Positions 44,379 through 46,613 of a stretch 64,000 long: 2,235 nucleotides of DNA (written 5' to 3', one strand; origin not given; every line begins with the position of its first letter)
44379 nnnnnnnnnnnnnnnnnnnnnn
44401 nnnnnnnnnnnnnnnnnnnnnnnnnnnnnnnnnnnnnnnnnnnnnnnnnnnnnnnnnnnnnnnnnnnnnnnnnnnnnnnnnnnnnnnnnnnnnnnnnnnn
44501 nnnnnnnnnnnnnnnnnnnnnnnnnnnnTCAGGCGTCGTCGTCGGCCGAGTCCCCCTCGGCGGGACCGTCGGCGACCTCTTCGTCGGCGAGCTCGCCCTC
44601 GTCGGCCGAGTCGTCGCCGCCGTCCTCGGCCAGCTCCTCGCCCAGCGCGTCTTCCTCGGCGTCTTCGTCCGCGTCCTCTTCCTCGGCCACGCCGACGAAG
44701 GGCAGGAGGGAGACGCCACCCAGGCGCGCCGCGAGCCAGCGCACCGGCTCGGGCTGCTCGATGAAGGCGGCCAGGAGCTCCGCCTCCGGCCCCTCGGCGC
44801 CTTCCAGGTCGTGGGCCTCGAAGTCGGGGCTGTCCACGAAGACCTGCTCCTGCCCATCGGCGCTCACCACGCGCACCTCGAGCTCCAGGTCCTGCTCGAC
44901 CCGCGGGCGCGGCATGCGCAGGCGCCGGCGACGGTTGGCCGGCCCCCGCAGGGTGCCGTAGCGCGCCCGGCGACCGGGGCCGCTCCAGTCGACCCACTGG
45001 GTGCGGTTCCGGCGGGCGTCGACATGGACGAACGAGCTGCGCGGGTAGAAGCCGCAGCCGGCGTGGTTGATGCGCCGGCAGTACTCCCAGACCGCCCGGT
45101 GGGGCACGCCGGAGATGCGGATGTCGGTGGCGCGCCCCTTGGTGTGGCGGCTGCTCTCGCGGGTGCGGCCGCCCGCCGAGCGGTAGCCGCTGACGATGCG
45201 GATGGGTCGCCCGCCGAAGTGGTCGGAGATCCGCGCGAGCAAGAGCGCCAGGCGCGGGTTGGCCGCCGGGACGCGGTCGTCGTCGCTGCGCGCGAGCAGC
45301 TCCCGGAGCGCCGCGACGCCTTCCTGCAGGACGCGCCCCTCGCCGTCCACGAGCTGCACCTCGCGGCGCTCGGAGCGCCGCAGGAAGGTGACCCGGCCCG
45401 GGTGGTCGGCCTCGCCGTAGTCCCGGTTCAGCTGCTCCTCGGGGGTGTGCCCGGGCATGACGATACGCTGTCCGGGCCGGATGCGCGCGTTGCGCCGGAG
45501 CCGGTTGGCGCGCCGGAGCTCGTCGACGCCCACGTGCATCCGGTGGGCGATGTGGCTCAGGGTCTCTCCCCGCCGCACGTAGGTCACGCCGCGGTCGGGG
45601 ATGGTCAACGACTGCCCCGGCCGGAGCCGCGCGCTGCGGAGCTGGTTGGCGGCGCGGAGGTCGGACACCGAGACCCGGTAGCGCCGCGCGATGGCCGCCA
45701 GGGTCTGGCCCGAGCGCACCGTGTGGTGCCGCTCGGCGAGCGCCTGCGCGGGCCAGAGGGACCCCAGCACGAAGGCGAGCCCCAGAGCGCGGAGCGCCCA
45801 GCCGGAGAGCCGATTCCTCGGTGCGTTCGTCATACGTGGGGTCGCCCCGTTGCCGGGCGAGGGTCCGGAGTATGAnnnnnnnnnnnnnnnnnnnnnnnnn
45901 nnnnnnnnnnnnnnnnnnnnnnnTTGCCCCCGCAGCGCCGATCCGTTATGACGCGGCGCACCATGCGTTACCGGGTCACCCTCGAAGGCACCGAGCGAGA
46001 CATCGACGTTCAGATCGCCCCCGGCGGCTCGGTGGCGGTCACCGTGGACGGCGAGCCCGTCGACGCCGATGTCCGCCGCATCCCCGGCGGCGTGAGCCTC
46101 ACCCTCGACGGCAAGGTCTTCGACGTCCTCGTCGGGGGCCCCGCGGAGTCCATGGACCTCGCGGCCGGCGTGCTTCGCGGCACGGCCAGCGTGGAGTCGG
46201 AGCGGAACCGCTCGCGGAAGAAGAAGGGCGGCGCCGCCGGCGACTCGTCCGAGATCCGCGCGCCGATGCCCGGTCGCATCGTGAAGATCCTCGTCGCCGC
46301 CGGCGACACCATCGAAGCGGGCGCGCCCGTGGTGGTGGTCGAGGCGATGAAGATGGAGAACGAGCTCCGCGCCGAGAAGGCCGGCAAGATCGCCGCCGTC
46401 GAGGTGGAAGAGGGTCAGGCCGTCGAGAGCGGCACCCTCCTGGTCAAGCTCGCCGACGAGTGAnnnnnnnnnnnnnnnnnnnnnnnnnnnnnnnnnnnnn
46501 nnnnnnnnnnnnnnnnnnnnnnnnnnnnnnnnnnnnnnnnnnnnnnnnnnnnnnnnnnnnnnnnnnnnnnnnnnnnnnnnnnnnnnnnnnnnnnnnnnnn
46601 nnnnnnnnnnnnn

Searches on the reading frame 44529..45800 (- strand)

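Call 52: search_protein_families(library=pfam, proteins=[window:44529-45800:-], max_evalue=0.01)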
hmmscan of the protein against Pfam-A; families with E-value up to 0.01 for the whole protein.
window:44529-45800:- (423 aa): 5 families
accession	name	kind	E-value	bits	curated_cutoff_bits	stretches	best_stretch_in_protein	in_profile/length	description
PF01476.26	LysM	-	3.9e-27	94.4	20.9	2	26-68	1-43/43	LysM domain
PF05951.18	Peptidase_M15_2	-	1.3e-14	54.7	27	1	143-266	17-151/153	Bacterial protein of unknown function (DUF882)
PF08291.16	Peptidase_M15_3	-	2.9e-13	50.3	23.2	1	181-261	25-108/108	Peptidase M15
PF23473.1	LysM3_LYK4_5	-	7.3e-06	26.4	29.3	0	28-58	7-37/48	LYK4/5 LysM3 domain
PF23446.1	LysM1_NFP_LYK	-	6.7e-05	24.1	36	0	32-68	16-54/60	NFP/LYK LysM1 domain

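Call 53: search_protein_families(library=ncbifam, proteins=[window:44529-45800:-], max_evalue=0.01)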
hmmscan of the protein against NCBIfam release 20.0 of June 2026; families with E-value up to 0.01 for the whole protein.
window:44529-45800:- (423 aa): 13 families
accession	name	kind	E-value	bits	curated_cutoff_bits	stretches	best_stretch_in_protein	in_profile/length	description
NF008050.0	PRK10783.1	equivalog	3.5e-18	65.2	508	2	20-69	340-389/457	murein transglycosylase D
NF050804.1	CellDivDipMCaul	equivalog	2.3e-17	63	900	1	24-116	309-404/634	cell division endopeptidase DipM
NF053624.1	PtglEndpepMepK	equivalog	1.2e-15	57.8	185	1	142-267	41-175/176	peptidoglycan L,D-endopeptidase MepK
NF041208.1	celldiv_DipM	equivalog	2.7e-12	46.6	740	2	20-69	180-229/419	cell division endopeptidase DipM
TIGR02899.1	spore_safA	subfamily_domain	4.9e-11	42.4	67.85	2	75-116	1-43/44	SafA/ExsA family spore coat assembly protein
TIGR02907.1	spore_VI_D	equivalog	9.4e-09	35.3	169.85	1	27-68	303-344/344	stage VI sporulation protein D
NF042931.1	SAG1386_EF1546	equivalog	2.9e-07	30.7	80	1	22-67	108-157/158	SAG1386/EF1546 family surface-associated protein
NF040883.1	amid_act_ActS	equivalog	3.4e-07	29.8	375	1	73-116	35-79/242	amidase activator ActS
NF010723.1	PRK14125.1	equivalog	8.8e-07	28.8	60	1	24-68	33-85/87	cell division suppressor protein YneA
NF010495.0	PRK13914.1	equivalog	1.1e-06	27.9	647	1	25-68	201-244/481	invasion associated endopeptidase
NF004974.0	PRK06347.1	equivalog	3.5e-06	26.3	701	1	24-67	548-591/592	1,4-beta-N-acetylmuramoylhydrolase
NF052398.1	Agg_Promo_Fact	equivalog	1.7e-05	25.1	170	0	18-70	23-76/202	aggregation-promoting factor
NF008399.0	PRK11198.1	equivalog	0.0016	18.9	134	0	19-69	91-147/149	peptidoglycan-binding protein LysM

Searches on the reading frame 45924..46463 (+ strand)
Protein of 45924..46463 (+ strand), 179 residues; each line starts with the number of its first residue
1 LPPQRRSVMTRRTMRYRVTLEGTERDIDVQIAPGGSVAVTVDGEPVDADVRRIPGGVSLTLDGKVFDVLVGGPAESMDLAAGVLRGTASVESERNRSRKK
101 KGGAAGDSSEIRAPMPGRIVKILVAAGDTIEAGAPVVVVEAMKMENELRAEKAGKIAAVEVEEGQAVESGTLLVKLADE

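Call 3: search_protein_families(library=ncbifam, proteins=[window:45924-46463:+], max_evalue=1)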
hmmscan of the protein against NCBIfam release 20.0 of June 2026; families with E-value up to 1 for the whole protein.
window:45924-46463:+ (179 aa): 31 families (the best 25 are shown)
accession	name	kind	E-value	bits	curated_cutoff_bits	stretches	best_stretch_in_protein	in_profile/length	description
NF005117.0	PRK06549.1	equivalog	9.6e-24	84.4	159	1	60-175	8-128/130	acetyl-CoA carboxylase biotin carboxyl carrier protein subunit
NF006761.0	PRK09282.1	domain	1.6e-20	73.1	402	1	51-176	461-589/591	pyruvate carboxylase subunit B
NF004173.0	PRK05641.1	equivalog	5.8e-20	72.4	199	1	16-176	4-152/153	putative acetyl-CoA carboxylase biotin carboxyl carrier protein subunit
NF010643.0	PRK14040.1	subfamily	5.9e-20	71.3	892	1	57-177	482-595/595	oxaloacetate decarboxylase subunit alpha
NF009554.0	PRK12999.1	equivalog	1.8e-18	65.8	965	1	92-177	1061-1146/1147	pyruvate carboxylase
TIGR01235.1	pyruv_carbox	equivalog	3.8e-18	64.4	1114.45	1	96-176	1062-1142/1143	pyruvate carboxylase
TIGR01108.1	oadA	equivalog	9e-17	60.7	756.5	1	60-172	469-581/582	sodium-extruding oxaloacetate decarboxylase subunit alpha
NF006079.0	PRK08225.1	equivalog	1.2e-16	60.6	95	1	110-176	3-69/70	acetyl-CoA carboxylase biotin carboxyl carrier protein subunit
TIGR02712.1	urea_carbox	equivalog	5.9e-15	54.1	1303.85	1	87-176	1111-1200/1201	urea carboxylase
NF004547.1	PRK05889.1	equivalog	1.7e-14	53.7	75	1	109-173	3-67/71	biotin/lipoyl-binding carrier protein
TIGR00531.1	BCCP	equivalog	7.6e-14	52.5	115.2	1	113-176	93-154/156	acetyl-CoA carboxylase biotin carboxyl carrier protein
NF047903.1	MmDecMmdC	equivalog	2.9e-12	47.1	200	1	104-176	59-131/132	methylmalonyl-CoA decarboxylase subunit gamma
NF010645.0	PRK14042.1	equivalog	2.8e-11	42.9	1182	1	109-176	526-593/596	pyruvate carboxylase subunit B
TIGR01730.1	RND_mfp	subfamily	2.2e-10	40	94.9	2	144-178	25-59/322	efflux RND transporter periplasmic adaptor subunit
NF005457.0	PRK07051.1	equivalog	2.4e-09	37.2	87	1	122-177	24-79/80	acetyl-CoA carboxylase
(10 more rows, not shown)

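Call 4: search_protein_families(library=pfam, proteins=[window:45924-46463:+], max_evalue=1)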
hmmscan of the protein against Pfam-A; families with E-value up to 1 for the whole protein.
window:45924-46463:+ (179 aa): 8 families
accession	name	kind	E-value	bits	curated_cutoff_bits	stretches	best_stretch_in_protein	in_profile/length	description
PF00364.28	Biotin_lipoyl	-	1.1e-21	76.8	22.1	1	110-176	2-73/73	Biotin-requiring enzyme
PF13533.13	Biotin_lipoyl_2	-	5.7e-09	36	29.8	2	150-174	5-29/32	Biotin-lipoyl like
PF13437.12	HlyD_3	-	2.1e-08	35.3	22.2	2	111-141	2-32/106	HlyD family secretion protein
PF18140.6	PCC_BT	-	1.8e-05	25.3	23.5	1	10-72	50-113/126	Propionyl-coenzyme A carboxylase BT domain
PF16576.10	HlyD_D23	-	0.00029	20.6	30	2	146-178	109-141/214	Barrel-sandwich domain of CusB or HlyD membrane-fusion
PF13464.11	RodZ_C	-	0.00088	19.6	23.9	1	18-48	31-60/72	RodZ C-terminal domain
PF21139.3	BT_MCC_alpha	-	0.066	14.1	31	1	14-70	40-95/118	Methylcrotonyl-CoA carboxylase, alpha-subunit, BT domain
PF00358.26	PTS_EIIA_1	-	0.084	13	27.2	0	115-147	79-111/127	phosphoenolpyruvate-dependent sugar phosphotransferase system, EIIA 1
